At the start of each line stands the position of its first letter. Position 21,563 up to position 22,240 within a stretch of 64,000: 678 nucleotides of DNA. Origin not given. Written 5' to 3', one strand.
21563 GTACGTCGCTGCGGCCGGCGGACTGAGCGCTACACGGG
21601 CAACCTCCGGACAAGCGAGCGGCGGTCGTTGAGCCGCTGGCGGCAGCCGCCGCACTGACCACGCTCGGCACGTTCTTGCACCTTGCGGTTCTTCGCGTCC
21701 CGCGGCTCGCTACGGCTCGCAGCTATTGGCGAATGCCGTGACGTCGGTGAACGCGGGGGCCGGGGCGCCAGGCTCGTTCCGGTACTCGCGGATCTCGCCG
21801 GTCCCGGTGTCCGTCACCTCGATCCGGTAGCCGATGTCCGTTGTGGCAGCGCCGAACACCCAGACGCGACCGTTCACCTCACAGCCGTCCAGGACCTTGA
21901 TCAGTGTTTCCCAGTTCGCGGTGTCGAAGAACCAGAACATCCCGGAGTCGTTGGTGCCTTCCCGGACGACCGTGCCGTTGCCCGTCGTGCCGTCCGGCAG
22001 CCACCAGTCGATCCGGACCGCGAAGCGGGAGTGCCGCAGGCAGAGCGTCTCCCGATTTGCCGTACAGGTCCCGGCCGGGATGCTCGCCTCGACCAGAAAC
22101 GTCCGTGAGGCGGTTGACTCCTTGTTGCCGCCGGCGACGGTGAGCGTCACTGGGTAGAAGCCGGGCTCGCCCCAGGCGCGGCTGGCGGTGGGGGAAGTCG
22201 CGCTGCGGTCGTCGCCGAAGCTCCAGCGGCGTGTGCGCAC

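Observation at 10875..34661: Six-gene, same-strand array of secreted FN3 / PKD / Cys-rich-CTD paralogs (~24 kb, ~40 FN3 modules)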

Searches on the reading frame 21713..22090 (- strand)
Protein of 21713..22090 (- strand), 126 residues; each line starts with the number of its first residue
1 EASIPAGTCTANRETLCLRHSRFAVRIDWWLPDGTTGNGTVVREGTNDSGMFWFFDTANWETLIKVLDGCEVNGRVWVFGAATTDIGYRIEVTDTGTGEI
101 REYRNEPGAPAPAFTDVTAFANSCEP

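Call 17: find_homologous_proteins(query=window:21713-22090:-, max_evalue=0.001)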
Query seq(126 aa) (126 aa): 89 proteins with E <= 0.001 among 98 candidates.
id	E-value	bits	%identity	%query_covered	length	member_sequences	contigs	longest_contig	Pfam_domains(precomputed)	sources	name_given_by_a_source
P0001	2.2e-55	204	70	98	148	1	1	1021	-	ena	-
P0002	1.3e-51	192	66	100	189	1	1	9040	PF00801.27,PF18911.7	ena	-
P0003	2.8e-50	187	66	99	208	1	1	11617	PF00801.27,PF18911.7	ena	-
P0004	3.0e-50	187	66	99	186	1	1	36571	PF00801.27,PF18911.7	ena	-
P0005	3.3e-49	184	68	95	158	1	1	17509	-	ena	-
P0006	4.7e-49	183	68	94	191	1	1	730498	PF00801.27,PF18911.7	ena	-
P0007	5.9e-49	183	68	99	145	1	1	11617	-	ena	-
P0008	6.5e-49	183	68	95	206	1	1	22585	PF00801.27,PF18911.7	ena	-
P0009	7.2e-49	183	65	100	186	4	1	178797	PF00801.27,PF18911.7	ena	-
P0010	7.3e-49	183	65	100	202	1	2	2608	PF00801.27,PF18911.7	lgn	-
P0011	1.8e-48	182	67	95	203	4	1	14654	PF00801.27,PF18911.7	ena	-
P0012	2.4e-48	181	63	100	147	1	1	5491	-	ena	-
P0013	5.8e-48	180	64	98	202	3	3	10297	PF00801.27,PF18911.7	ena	-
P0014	1.6e-47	178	64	95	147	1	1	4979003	-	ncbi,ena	-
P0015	2.8e-47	178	65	98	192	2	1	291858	PF00801.27,PF18911.7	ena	-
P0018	1.1e-46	176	62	100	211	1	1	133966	PF00801.27,PF18911.7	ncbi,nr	ncbi:MAG: PKD domain-containing protein [Holophagales bacterium]|nr:PKD domain-containing protein [H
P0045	2.6e-43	165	61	100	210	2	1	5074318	PF00801.27,PF18911.7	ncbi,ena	-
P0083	7.2e-23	99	46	89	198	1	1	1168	PF03160.21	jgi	jgi:hypothetical protein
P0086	3.8e-18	83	39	94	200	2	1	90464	-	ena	-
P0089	8.3e-10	56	42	70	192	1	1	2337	-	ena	-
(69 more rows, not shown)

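Call 19: find_encoding_contigs(protein=P0045, flank=10000, max_places=3)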
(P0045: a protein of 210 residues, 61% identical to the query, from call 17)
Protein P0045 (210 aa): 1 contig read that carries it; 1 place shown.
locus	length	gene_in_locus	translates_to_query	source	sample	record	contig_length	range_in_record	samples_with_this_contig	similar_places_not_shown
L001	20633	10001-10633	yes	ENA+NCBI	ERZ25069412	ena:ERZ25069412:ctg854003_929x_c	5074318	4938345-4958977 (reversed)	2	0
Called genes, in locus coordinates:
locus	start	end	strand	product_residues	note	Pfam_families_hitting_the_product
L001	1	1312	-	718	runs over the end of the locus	PF21689:TorS_sensor_domain (faint), PF00672:HAMP, PF00512:HisKA, PF02518:HATPase_c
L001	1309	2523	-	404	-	PF13433:Peripla_BP_5, PF13458:Peripla_BP_6, PF01094:ANF_receptor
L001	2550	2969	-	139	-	PF13581:HATPase_c_2, PF02518:HATPase_c (weak)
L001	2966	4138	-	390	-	PF00072:Response_reg, PF07228:SpoIIE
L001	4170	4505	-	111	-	PF01740:STAS, PF13466:STAS_2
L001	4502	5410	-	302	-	PF08379:Bact_transglu_N, PF01841:Transglut_core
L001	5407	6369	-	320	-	PF04168:Alpha-E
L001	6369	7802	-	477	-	PF04174:CP_ATPgrasp_1, PF14403:CP_ATPgrasp_2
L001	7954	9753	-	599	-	-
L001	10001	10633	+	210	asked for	PF00801:PKD, PF18911:PKD_4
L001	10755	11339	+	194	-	PF07963:N_methyl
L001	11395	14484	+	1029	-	PF03160:Calx-beta (weak), PF05935:Arylsulfotrans, PF03160:Calx-beta, PF00801:PKD, PF18911:PKD_4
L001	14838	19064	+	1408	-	PF03160:Calx-beta (faint)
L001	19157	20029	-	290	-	PF07978:NIPSNAP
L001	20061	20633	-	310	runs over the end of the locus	PF00561:Abhydrolase_1, PF12146:Hydrolase_4, PF12697:Abhydrolase_6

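Call 20: find_encoding_contigs(protein=P0018, flank=10000, max_places=3)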
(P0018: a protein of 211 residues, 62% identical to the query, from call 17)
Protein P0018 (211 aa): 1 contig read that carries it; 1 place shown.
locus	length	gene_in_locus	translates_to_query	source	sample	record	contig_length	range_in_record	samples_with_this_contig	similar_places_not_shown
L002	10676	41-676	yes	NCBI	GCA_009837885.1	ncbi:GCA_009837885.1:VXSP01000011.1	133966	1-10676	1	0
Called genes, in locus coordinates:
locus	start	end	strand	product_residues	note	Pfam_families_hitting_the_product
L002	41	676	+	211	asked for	PF00801:PKD, PF18911:PKD_4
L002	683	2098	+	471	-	PF00890:FAD_binding_2 (faint), PF01134:GIDA (weak), PF03486:HI0933_like (faint), PF07992:Pyr_redox_2, PF12831:FAD_oxidored (weak), PF13738:Pyr_redox_3 (faint), PF00070:Pyr_redox, PF02852:Pyr_redox_dim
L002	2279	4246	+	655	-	PF02368:Big_2 (faint), PF08309:LVIVD (faint)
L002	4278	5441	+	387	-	PF02239:Cytochrom_D1 (faint), PF10282:Lactonase (faint), PF21783:YNCE (faint)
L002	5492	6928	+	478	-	-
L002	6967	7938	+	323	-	PF20030:bpMoxR, PF00004:AAA (weak), PF07726:AAA_3, PF07728:AAA_5, PF17863:AAA_lid_2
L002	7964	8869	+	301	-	PF01882:DUF58, PF13519:VWA_2 (weak)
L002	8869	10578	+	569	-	-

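Call 24: find_related_loci(query=A1, collection=genome_contigs, flank=10000)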
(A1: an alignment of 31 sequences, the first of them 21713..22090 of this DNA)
Query A1 (126 aa) in genome_contigs; peptide patterns used: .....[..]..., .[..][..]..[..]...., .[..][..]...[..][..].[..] (x = any residue, [..] = any of these).
578 stretches matched a pattern (row limit reached: there are more); 545 encode a relative of the query (tblastn E <= 1e-3); the best 80 are kept; 74 distinct loci.
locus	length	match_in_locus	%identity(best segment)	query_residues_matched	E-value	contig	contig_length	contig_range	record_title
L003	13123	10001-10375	68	1-125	5e-57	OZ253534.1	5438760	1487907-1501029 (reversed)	MAG: Candidatus Multivorans sp. isolate be2d7f3f-f219-46b2-8ad1-06fdd0eb2387 genome assembly, chromosome: 1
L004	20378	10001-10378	66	1-126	2e-54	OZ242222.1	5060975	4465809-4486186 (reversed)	MAG: Candidatus Multivorans sp. isolate 294fb325-5f7d-45f9-a7ea-d7aadbeafeef genome assembly, chromosome: 1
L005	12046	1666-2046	67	1-126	2e-55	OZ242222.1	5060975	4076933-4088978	MAG: Candidatus Multivorans sp. isolate 294fb325-5f7d-45f9-a7ea-d7aadbeafeef genome assembly, chromosome: 1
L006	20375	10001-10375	66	2-126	3e-54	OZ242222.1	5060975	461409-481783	MAG: Candidatus Multivorans sp. isolate 294fb325-5f7d-45f9-a7ea-d7aadbeafeef genome assembly, chromosome: 1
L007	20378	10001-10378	65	1-126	7e-54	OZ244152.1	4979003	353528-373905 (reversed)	MAG: Candidatus Multivorans sp. isolate afea6ae8-3198-4470-b6a0-f74c278aea2c genome assembly, chromosome: 1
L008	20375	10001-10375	66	1-125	7e-54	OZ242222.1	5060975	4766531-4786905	MAG: Candidatus Multivorans sp. isolate 294fb325-5f7d-45f9-a7ea-d7aadbeafeef genome assembly, chromosome: 1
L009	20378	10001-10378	64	1-126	2e-53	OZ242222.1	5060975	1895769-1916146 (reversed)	MAG: Candidatus Multivorans sp. isolate 294fb325-5f7d-45f9-a7ea-d7aadbeafeef genome assembly, chromosome: 1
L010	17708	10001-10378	67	1-126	4e-54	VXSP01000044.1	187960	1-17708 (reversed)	MAG: Holophagales bacterium isolate SB0665_bin_19 NODE_45_length_187960_cov_30.787185, whole genome shotgun sequence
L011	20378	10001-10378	64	1-126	6e-53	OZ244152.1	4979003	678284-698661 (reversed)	MAG: Candidatus Multivorans sp. isolate afea6ae8-3198-4470-b6a0-f74c278aea2c genome assembly, chromosome: 1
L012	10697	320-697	66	1-126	5e-53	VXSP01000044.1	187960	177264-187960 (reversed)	MAG: Holophagales bacterium isolate SB0665_bin_19 NODE_45_length_187960_cov_30.787185, whole genome shotgun sequence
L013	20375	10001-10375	65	1-125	6e-53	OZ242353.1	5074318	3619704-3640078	MAG: Candidatus Multivorans sp. isolate c55290c9-873c-4a20-8066-ae299be9a5bf genome assembly, chromosome: 1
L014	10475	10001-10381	67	1-126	5e-53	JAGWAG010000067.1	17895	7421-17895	MAG: Acidobacteria bacterium isolate 277c_1 scaffold_8348, whole genome shotgun sequence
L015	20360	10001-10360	69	1-120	7e-53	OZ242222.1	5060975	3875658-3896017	MAG: Candidatus Multivorans sp. isolate 294fb325-5f7d-45f9-a7ea-d7aadbeafeef genome assembly, chromosome: 1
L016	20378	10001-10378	65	1-126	2e-52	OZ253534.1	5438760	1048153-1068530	MAG: Candidatus Multivorans sp. isolate be2d7f3f-f219-46b2-8ad1-06fdd0eb2387 genome assembly, chromosome: 1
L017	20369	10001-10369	65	2-124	2e-52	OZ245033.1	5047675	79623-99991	MAG: Candidatus Multivorans sp. isolate ccabee53-d9e3-4e52-b566-adb1483e4997 genome assembly, chromosome: 1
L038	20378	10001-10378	62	1-126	3e-50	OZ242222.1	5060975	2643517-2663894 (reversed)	MAG: Candidatus Multivorans sp. isolate 294fb325-5f7d-45f9-a7ea-d7aadbeafeef genome assembly, chromosome: 1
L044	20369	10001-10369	64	1-124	5e-50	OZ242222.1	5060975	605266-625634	MAG: Candidatus Multivorans sp. isolate 294fb325-5f7d-45f9-a7ea-d7aadbeafeef genome assembly, chromosome: 1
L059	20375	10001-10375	59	1-125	6e-49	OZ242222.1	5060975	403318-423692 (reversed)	MAG: Candidatus Multivorans sp. isolate 294fb325-5f7d-45f9-a7ea-d7aadbeafeef genome assembly, chromosome: 1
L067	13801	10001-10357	64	6-124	1e-49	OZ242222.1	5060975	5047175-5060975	MAG: Candidatus Multivorans sp. isolate 294fb325-5f7d-45f9-a7ea-d7aadbeafeef genome assembly, chromosome: 1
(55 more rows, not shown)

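Call 27: predict_structure(alignment_id=A1)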
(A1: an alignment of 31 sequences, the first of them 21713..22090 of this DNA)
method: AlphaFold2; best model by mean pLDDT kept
length: 126 residues; sequences in the alignment: 31
mean_pLDDT: 89.6   pTM: 0.85
mean pLDDT of the five models: 89.6, 88.4, 83.3, 81.8, 81.4
residues with pLDDT >= 90: 96; 70-90: 19; 50-70: 9; < 50: 2
segments of 3 or more residues with pLDDT < 50: none
pLDDT, mean of each block of 10 residues (from residue 1): 68 94 95 94 83 80 93 96 93 95 94 95 81
secondary structure, 60 per line:
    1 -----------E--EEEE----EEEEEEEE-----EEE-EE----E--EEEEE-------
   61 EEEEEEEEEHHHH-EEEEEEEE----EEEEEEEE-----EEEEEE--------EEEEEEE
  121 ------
elements in order: E15-18 E23-30 E36-38 E49-53 E61-69 H70-73 E75-82 E87-94 E100-105 E114-120

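Call 30: fold_search(model_id=the predicted structure, library=pdb)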
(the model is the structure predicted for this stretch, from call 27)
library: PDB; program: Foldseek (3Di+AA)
matches with E <= 10: 1058; with E <= 0.001: 0
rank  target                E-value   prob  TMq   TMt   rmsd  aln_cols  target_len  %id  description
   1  2dlg_MODEL_1_A        1.4e-01  0.35  0.28  0.32  10.9       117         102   14  Solution structure of the 20th Filamin domain from human Filamin-B (released 2006-10-18)
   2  4mvi_A                2.9e-01  0.14  0.22  0.18  11.6        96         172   10  Crystal structure of an engineered lipocalin (Anticalin US7) in complex with the Alzheimer amyloid peptide Abeta(1-40) (released 2015-08-12)
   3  6s8v_A                3.4e-01  0.16  0.28  0.22  13.2       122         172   16  Structure of the high affinity Anticalin P3D11 in complex with the human CD98 heavy chain ectodomain (released 2020-03-04)
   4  7n34                  3.8e-01  0.23  0.29  0.32   7.0        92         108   14  Structure of Yersinia aleksiciae Cap15 cyclic dinucleotide receptor, crystal form 1 (released 2021-11-17)
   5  2e9i_MODEL_1_A        5.6e-01  0.11  0.22  0.25  10.8       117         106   13  Solution structure of the N-terminal extended 20th Filamin domain from human Filamin-B (released 2007-07-31)
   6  8es4_A                6.5e-01  0.07  0.19  0.08  12.8       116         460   12  Focused reconstruction of HRP29 tail (released 2023-10-18)
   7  8y3n_A                7.3e-01  0.09  0.23  0.23  12.6        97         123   10  The self-assembled nanotube of CPC46A/Q70C (released 2024-11-06)
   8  4mvk_A                7.7e-01  0.08  0.24  0.19  15.5       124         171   10  Crystal structure of an engineered lipocalin (Anticalin US7) in complex with the Alzheimer amyloid peptide fragment VF (released 2015-08-12)
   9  2wjs                  8.1e-01  0.09  0.20  0.07  12.3       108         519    7  Crystal structure of the LG1-3 region of the laminin alpha2 chain (released 2009-06-23)
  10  8vvo_B                8.1e-01  0.04  0.17  0.11  20.3       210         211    7  Structure of FabS1CE2-EPR1-1 in complex with the erythropoietin receptor (released 2024-07-10)
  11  6s8v_C                8.5e-01  0.13  0.26  0.20  11.5        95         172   15  Structure of the high affinity Anticalin P3D11 in complex with the human CD98 heavy chain ectodomain (released 2020-03-04)
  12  4jzn_C                8.5e-01  0.04  0.17  0.11  17.4       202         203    6  Three dimensional structure of broadly neutralizing human anti - Hepatitis C virus (HCV) glycoprotein E2 Fab fragment  (released 2013-06-05)
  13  8a6l_C                9.0e-01  0.12  0.29  0.23  13.4       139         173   16  Human 4F2hc-LAT2 heterodimeric amino acid transporter in complex with anticalin D11vs (released 2022-11-09)
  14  4chj                  1.0e+00  0.13  0.22  0.22  11.3        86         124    7  Structure of Inner Membrane Complex (IMC) Sub-compartment Protein 3 (ISP3) from Toxoplasma gondii (released 2014-04-09)
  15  9o3d_A                1.0e+00  0.04  0.18  0.11  21.6       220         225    5  Crystal structure of broadly neutralizing antibody HEPC108 in complex with Hepatitis C virus envelope glycoprotein E2  (released 2026-01-21)
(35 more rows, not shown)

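Call 31: search_protein_representatives(alignment_id=A1)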
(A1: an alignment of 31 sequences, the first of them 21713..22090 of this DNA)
Query: 31 sequences, 126 profile positions. Proteins with E-value up to 0.001 (for the whole library): 10127; up to 1e-10: 8868; up to 1e-30: 3686. The best 150 are listed.
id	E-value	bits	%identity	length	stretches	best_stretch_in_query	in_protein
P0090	2.4e-146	495.9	-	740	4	6-125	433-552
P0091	2.4e-134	457.1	-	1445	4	1-125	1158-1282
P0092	4.4e-127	433.6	-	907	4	5-125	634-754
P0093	4.4e-124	423.9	-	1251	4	3-125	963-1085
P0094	1.7e-105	363.9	-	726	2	2-125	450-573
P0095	3.0e-105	363.0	-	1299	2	2-125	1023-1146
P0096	9.4e-105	361.4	-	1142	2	2-125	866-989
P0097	1.9e-104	360.5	-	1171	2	1-125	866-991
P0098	2.3e-104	360.2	-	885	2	2-125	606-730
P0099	1.5e-103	357.6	-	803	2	1-125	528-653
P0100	1.6e-103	357.5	-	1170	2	1-125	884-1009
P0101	1.7e-103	357.4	-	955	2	5-125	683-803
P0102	6.3e-103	355.6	-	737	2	4-125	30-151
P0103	2.6e-102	353.5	-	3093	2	1-125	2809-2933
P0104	3.0e-102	353.4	-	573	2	4-125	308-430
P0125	1.9e-96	334.6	-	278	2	1-125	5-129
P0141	5.3e-90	313.8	-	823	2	4-123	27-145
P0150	2.7e-88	308.2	-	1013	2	7-122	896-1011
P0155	1.9e-87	305.5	-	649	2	6-122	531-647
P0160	6.5e-87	303.8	-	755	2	6-123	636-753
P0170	8.8e-86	300.2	-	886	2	7-122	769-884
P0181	1.5e-84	296.2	-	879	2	5-123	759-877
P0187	2.1e-83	292.5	-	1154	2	9-122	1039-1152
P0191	9.9e-83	290.3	-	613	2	7-122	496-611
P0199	3.1e-82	288.7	-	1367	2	1-124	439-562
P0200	3.1e-82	288.7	-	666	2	1-125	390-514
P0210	2.4e-81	285.8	-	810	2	3-122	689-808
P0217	7.8e-81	284.2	-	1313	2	4-122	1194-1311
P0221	1.2e-80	283.5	-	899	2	2-122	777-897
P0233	6.6e-80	281.2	-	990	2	6-122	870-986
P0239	3.1e-79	279.0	-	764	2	5-123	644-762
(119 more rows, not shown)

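Call 43: search_protein_families(library=pfam, alignment_id=A2, max_evalue=0.00001)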
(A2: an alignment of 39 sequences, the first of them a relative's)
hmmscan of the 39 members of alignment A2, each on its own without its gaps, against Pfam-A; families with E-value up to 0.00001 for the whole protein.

A. member 1, L004:6734-10378:+ (1215 aa): 5 families
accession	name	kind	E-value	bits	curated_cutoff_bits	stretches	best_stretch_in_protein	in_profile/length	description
PF05345.18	He_PIG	-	1e-37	128.9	24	2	287-381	2-96/96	Putative Ig domain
PF18911.6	PKD_4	-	1.7e-13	50.8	27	1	1013-1087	4-81/85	PKD domain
PF00801.26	PKD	-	2.3e-10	40.8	23.5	1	1025-1084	12-75/80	PKD domain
PF00041.27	fn3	-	1.2e-08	35.4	25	1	599-679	1-73/84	Fibronectin type III domain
PF16184.11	Cadherin_3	-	9.3e-06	26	25.5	0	492-589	8-103/106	Cadherin-like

B. families by the number of members that match (of 39 scanned): 44 families (the first 25 are shown)
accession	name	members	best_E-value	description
PF18911.6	PKD_4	39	2.7e-25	PKD domain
PF00801.26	PKD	38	1.9e-25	PKD domain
PF03160.20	Calx-beta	23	1.2e-40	Calx-beta domain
PF00041.27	fn3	11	1.7e-19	Fibronectin type III domain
PF17963.7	Big_9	7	1e-24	Bacterial Ig domain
PF13855.12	LRR_8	5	9.2e-58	Leucine rich repeat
PF13753.12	SWM_repeat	5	7.6e-37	Putative flagellar system-associated repeat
PF12799.13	LRR_4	5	5.5e-28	Leucine Rich repeats (2 copies)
PF00560.39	LRR_1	5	3.2e-23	Leucine Rich Repeat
PF13365.12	Trypsin_2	4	6.5e-09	Trypsin-like peptidase domain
PF00082.27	Peptidase_S8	3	2.7e-36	Subtilase family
PF13688.12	Reprolysin_5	3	1.7e-16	Metallo-peptidase family M12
PF22352.2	K319L-like_PKD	3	2.5e-16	K319L-like, PKD domain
PF13583.11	Reprolysin_4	3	4.3e-15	Metallo-peptidase family M12B Reprolysin-like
PF13582.12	Reprolysin_3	3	1.4e-14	Metallo-peptidase family M12B Reprolysin-like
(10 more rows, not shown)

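Call 44: list_cluster_members(proteins=[P0090, P0091, P0094, P0103, P0150, P0155, P0187, P0199, P0217, P0239])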
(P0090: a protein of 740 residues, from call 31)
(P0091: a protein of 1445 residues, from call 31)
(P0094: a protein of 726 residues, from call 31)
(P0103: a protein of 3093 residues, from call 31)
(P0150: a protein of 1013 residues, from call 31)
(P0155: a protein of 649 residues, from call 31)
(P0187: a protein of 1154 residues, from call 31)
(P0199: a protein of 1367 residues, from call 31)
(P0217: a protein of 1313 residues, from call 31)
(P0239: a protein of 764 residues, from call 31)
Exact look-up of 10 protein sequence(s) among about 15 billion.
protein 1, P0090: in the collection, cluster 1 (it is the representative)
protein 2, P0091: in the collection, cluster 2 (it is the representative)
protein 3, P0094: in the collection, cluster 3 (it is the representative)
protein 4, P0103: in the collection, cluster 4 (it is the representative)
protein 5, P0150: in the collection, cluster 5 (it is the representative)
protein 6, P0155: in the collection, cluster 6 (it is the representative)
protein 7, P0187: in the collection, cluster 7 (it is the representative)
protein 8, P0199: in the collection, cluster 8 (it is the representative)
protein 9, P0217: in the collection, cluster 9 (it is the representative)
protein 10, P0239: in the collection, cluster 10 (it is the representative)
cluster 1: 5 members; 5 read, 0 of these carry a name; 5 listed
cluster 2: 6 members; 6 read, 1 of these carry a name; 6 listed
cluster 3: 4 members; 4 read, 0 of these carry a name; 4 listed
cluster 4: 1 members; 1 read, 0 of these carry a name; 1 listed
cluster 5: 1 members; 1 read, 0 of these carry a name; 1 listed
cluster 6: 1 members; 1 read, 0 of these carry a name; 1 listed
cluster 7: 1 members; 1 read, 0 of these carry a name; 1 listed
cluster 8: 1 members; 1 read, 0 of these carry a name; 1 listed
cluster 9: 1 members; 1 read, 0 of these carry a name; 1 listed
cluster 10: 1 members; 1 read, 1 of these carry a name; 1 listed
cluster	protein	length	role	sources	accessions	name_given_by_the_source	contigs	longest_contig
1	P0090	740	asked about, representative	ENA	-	-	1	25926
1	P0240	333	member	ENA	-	-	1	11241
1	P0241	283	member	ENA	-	-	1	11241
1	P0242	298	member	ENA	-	-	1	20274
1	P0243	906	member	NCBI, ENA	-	-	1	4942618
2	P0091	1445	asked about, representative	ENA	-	-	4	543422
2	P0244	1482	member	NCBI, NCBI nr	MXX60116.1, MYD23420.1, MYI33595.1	MAG: PKD domain-containing protein [Holophagales bacterium] | PKD domain-containing protein [Holophagales bacterium]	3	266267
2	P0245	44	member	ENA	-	-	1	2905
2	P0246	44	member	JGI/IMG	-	-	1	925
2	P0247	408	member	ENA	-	-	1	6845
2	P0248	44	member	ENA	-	-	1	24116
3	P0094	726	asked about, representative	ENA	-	-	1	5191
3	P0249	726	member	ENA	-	-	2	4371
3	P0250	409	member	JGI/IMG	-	-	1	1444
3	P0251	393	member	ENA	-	-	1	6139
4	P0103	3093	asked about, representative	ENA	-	-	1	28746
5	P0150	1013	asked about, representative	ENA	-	-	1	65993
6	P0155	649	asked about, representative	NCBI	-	-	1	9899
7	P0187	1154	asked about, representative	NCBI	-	-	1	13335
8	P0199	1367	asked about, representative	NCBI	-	-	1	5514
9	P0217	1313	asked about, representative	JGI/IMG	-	-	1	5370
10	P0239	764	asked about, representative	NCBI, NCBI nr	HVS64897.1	MAG TPA: pectin acetylesterase-family hydrolase [Thermoanaerobaculia bacterium] | pectin acetylesterase-family hydrolase [Thermoanaerobaculia bacterium]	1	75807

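Call 50: search_solved_structures(query=A1, max_evalue=10)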
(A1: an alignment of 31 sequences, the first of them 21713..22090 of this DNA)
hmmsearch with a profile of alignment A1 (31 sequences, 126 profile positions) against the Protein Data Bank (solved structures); distinct sequences matched with E-value up to 10: 4.
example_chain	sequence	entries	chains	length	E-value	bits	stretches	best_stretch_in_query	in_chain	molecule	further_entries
1zx5_A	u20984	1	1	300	0.3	14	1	37-72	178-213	mannosephosphate isomerase, putative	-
4ykm_A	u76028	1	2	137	0.53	13.2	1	47-86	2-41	Cellular retinoic acid-binding protein 2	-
2rb6_A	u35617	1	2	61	0.86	12.5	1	31-69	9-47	Uncharacterized protein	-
7bwx_A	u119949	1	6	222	2.1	11.3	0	65-89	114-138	Ice-binding protein isoform1a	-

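Call 55: fold_search(model_id=the predicted structure, library=viral)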
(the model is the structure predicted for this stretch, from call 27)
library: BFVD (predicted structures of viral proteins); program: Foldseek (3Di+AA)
matches with E <= 10: 670; with E <= 0.001: 0
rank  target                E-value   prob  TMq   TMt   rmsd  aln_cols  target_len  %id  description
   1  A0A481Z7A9            4.0e-02  0.54  0.28  0.25  14.3       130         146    9  Uncharacterized protein [Pithovirus LCPAC201]
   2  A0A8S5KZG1            1.8e-01  0.35  0.27  0.27  14.8        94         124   14  Coat protein [ssRNA phage Zoerhiza.4_19]
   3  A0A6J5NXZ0            2.1e-01  0.11  0.19  0.09  13.8       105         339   14  Uncharacterized protein [uncultured Caudovirales phage]
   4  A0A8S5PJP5            2.2e-01  0.47  0.28  0.05  14.7       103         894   10  BppU domain protein (Fragment) [Siphoviridae sp. ctRcp9]
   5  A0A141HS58            2.4e-01  0.16  0.21  0.16   8.9        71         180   21  (no name in the UniProt tables at hand)
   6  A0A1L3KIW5            2.6e-01  0.38  0.28  0.29  13.5        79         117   11  Uncharacterized protein [Wenling levi-like virus 1]
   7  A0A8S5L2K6            2.6e-01  0.35  0.30  0.31  14.5       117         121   12  Coat protein [ssRNA phage Esthiorhiza.1_7]
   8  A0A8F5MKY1            3.2e-01  0.33  0.30  0.26  15.0        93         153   15  Coat protein [Grapevine-associated levi-like virus 1]
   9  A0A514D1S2            3.4e-01  0.20  0.26  0.23  13.7        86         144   12  Uncharacterized protein [Leviviridae sp.]
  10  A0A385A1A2            3.9e-01  0.21  0.24  0.17   8.5        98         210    7  (no name in the UniProt tables at hand)
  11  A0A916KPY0            4.2e-01  0.28  0.31  0.31   7.3       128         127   10  Uncharacterized protein [Choristoneura biennis entomopoxvirus]
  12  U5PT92                4.2e-01  0.18  0.29  0.08   9.8       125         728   10  Glycerophosphoryl diester phosphodiesterase [Clavibacter phage CN1A]
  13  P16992                4.2e-01  0.13  0.20  0.23  12.0        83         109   13  Non-structural protein NS-S [Bunyavirus germiston]
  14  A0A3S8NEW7            4.2e-01  0.11  0.19  0.13  12.8        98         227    9  Uncharacterized protein [Sulfolobales Beppu filamentous virus 2]
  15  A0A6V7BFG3            4.6e-01  0.13  0.22  0.23   9.5        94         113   15  (no name in the UniProt tables at hand)
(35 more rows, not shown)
